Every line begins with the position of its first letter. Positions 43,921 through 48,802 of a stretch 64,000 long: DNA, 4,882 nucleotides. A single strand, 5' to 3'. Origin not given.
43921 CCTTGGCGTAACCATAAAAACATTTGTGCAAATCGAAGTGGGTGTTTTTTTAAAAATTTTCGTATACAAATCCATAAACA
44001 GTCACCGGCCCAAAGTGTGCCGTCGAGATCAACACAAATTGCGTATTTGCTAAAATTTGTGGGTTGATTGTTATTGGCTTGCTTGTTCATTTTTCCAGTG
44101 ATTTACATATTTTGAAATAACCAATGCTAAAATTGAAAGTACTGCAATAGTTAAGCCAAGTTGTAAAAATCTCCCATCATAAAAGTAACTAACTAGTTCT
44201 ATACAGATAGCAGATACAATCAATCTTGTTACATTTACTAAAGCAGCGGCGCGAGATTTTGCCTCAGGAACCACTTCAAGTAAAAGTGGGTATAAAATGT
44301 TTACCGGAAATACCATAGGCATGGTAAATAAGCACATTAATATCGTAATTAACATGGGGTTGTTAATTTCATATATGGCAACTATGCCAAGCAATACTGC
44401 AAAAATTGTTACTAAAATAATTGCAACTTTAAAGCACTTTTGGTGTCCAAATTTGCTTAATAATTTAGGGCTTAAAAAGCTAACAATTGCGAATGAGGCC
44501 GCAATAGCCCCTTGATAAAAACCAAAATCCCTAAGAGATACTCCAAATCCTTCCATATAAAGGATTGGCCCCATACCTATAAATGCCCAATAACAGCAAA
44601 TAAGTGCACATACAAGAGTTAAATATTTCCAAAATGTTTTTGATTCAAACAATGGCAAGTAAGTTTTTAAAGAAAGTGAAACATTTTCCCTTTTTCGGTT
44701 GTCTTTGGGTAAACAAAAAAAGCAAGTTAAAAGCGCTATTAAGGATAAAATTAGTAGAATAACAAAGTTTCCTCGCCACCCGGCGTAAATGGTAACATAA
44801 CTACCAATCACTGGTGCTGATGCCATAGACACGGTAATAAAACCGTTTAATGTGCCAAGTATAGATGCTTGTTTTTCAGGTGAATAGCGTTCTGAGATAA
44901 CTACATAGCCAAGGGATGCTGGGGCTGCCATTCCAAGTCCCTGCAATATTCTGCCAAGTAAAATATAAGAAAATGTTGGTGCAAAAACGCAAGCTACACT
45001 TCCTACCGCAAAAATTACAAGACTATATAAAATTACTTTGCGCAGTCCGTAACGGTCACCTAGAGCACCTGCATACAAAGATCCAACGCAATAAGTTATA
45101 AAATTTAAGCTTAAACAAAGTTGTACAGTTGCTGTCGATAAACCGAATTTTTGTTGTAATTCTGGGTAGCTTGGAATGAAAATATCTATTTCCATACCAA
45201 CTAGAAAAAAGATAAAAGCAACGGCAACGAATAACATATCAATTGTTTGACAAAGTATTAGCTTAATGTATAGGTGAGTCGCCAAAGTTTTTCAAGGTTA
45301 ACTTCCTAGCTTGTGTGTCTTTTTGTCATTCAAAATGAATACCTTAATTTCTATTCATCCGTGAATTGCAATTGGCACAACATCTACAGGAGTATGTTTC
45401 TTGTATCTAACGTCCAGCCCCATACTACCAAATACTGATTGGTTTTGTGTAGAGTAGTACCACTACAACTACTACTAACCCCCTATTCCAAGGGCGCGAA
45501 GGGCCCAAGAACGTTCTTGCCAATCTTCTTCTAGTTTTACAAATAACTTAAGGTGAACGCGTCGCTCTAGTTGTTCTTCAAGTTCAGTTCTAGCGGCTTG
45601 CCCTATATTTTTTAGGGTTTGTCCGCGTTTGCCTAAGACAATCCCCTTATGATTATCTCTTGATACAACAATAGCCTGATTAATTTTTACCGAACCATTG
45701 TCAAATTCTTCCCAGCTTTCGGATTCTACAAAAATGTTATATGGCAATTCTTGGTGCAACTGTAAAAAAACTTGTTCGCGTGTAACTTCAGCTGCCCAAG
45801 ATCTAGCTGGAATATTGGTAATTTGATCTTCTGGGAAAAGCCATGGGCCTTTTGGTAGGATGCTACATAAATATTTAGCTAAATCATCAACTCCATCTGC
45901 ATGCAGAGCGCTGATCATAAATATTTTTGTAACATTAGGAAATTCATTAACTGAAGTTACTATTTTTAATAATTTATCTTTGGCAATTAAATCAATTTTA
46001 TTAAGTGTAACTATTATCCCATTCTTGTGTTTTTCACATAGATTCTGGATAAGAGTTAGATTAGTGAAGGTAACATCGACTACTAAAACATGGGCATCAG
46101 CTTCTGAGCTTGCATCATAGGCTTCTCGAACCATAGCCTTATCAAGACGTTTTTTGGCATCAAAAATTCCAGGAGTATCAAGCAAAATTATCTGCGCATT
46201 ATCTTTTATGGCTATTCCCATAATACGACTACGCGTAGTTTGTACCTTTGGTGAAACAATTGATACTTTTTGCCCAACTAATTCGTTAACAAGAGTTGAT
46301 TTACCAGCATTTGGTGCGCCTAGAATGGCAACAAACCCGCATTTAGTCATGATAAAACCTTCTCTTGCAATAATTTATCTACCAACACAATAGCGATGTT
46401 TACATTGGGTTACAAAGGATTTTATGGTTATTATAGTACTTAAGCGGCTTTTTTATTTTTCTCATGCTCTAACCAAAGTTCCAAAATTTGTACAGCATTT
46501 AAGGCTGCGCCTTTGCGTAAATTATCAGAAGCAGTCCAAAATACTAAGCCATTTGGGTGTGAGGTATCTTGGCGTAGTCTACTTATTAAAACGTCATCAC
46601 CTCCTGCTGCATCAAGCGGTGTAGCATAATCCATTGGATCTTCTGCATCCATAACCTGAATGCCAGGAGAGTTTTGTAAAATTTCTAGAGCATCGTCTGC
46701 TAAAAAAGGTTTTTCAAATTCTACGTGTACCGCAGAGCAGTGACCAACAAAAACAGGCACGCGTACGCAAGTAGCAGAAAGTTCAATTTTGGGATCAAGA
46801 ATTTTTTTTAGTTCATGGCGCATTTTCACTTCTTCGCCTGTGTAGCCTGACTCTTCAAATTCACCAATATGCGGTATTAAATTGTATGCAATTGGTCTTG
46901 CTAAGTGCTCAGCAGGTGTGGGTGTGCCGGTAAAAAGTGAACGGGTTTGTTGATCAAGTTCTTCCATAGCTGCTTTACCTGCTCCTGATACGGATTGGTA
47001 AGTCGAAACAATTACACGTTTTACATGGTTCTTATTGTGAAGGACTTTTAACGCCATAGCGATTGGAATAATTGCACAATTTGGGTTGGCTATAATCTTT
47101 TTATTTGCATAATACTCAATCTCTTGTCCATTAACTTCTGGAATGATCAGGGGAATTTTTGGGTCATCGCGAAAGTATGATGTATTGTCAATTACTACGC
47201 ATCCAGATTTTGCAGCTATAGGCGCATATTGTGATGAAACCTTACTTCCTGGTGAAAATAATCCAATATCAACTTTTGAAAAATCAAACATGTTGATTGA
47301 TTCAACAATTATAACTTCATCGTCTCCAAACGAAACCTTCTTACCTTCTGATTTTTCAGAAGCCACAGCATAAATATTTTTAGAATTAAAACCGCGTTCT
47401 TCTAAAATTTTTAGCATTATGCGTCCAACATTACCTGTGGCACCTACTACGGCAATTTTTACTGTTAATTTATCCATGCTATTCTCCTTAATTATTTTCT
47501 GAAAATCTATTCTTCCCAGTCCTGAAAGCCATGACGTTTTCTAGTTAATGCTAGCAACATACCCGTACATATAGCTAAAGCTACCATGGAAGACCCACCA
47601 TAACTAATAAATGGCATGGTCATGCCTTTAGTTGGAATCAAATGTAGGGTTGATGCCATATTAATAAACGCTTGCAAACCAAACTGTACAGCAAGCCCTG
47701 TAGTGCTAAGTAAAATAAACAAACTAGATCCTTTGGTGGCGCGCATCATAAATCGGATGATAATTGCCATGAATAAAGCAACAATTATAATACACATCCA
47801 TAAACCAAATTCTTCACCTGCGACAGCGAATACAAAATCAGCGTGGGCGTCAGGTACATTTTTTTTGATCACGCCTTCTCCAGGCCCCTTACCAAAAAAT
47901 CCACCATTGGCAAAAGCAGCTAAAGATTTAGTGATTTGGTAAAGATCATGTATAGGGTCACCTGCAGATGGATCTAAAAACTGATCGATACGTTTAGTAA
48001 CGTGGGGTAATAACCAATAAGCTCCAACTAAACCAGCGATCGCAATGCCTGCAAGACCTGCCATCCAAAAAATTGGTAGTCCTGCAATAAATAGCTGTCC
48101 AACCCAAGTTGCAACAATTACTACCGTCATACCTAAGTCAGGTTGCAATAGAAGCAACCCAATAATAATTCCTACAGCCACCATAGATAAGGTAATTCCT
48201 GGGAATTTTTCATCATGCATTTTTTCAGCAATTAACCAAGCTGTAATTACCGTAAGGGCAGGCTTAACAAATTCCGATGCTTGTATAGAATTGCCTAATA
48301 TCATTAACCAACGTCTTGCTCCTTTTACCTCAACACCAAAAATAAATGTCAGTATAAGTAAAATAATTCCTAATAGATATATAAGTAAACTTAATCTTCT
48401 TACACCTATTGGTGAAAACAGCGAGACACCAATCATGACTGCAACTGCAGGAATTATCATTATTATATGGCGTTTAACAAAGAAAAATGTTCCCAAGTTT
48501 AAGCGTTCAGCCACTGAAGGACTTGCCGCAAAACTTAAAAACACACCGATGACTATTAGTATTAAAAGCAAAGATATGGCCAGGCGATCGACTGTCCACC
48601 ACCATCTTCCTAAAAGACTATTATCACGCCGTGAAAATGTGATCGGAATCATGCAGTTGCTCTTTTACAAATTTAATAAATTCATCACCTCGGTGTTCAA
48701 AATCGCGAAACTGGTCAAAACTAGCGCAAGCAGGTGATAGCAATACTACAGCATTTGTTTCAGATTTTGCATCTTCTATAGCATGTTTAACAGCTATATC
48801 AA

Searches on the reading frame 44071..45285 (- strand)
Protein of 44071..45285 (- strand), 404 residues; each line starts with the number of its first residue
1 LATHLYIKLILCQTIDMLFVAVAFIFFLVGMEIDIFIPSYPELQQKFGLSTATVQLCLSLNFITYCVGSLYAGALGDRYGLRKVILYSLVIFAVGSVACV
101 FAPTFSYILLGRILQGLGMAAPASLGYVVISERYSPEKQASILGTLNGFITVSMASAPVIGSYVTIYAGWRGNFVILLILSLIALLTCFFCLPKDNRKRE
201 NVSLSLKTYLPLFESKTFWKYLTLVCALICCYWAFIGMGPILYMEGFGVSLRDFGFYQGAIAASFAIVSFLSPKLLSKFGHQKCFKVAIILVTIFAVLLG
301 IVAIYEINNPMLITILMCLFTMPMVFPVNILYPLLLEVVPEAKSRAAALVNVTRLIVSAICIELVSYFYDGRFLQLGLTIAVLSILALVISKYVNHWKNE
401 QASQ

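Call 39: search_protein_families(library=pfam, proteins=[window:44071-45285:-], max_evalue=0.00001)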
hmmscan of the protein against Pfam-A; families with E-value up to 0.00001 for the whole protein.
window:44071-45285:- (404 aa): 3 families
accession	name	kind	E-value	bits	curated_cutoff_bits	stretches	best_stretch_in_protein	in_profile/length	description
PF07690.21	MFS_1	-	6.2e-54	183.6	33.4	1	22-360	1-345/347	Major Facilitator Superfamily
PF00083.30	Sugar_tr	-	3.7e-13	49.6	22.3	1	50-191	44-191/452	Sugar (and other) transporter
PF06609.19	TRI12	-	1.1e-07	31.2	23.2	1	39-187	66-212/599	Fungal trichothecene efflux pump (TRI12)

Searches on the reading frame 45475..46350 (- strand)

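Call 39: search_protein_families(library=pfam, proteins=[window:45475-46350:-], max_evalue=0.00001)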
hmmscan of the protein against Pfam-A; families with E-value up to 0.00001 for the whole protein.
window:45475-46350:- (291 aa): 8 families
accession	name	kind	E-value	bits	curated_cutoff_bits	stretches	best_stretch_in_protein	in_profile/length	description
PF01926.29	MMR_HSR1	-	1.2e-23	83.9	21.9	1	7-118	2-113/113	50S ribosome-binding GTPase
PF07650.23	KH_2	-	2.5e-17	62.9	22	1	201-278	1-78/78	KH domain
PF02421.24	FeoB_N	-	1e-14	54.8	27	1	7-159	3-154/156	Ferrous iron transport protein B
PF10662.15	PduV-EutP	-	1e-11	45.3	21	1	8-161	5-141/143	Ethanolamine utilisation - propanediol utilisation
PF00009.33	GTP_EFTU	-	1.5e-11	44.7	26.5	1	7-166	6-187/188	Elongation factor Tu GTP binding domain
PF03193.22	RsgA_GTPase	-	5.6e-08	33.2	30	0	6-62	108-168/174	RsgA GTPase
PF00350.29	Dynamin_N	-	7.2e-08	33.1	27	0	7-40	1-34/168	Dynamin family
PF04548.22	AIG1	-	1.8e-06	27.9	27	1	9-95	5-93/212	AIG1 family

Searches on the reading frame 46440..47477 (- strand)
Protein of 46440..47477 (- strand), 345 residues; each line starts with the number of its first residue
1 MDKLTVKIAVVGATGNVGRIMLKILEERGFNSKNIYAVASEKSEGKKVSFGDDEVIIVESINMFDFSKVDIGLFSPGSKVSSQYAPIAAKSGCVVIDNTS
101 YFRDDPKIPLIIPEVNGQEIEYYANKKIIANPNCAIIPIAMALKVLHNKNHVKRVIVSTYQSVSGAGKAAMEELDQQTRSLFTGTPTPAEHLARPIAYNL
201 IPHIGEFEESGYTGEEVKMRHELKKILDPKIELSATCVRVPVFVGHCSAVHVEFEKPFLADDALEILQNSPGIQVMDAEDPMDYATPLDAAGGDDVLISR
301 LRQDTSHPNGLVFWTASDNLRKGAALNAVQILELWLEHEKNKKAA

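Call 39: search_protein_families(library=pfam, proteins=[window:46440-47477:-], max_evalue=0.00001)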
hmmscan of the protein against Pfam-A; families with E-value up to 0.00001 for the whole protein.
window:46440-47477:- (345 aa): 2 families
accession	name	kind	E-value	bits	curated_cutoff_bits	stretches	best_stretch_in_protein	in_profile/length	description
PF02774.23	Semialdhyde_dhC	-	4.7e-50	170.7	26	1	143-322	1-184/184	Semialdehyde dehydrogenase, dimerisation domain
PF01118.30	Semialdhyde_dh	-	7.2e-30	104.3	26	1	7-121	1-119/121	Semialdehyde dehydrogenase, NAD binding domain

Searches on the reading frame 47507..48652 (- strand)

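Call 39: search_protein_families(library=pfam, proteins=[window:47507-48652:-], max_evalue=0.00001)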
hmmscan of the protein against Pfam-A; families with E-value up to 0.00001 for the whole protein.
window:47507-48652:- (381 aa): 1 family
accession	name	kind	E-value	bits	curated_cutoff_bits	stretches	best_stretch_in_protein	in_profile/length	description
PF01098.24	FTSW_RODA_SPOVE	-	2.4e-75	254.2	26.4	1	24-373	3-354/356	Cell cycle protein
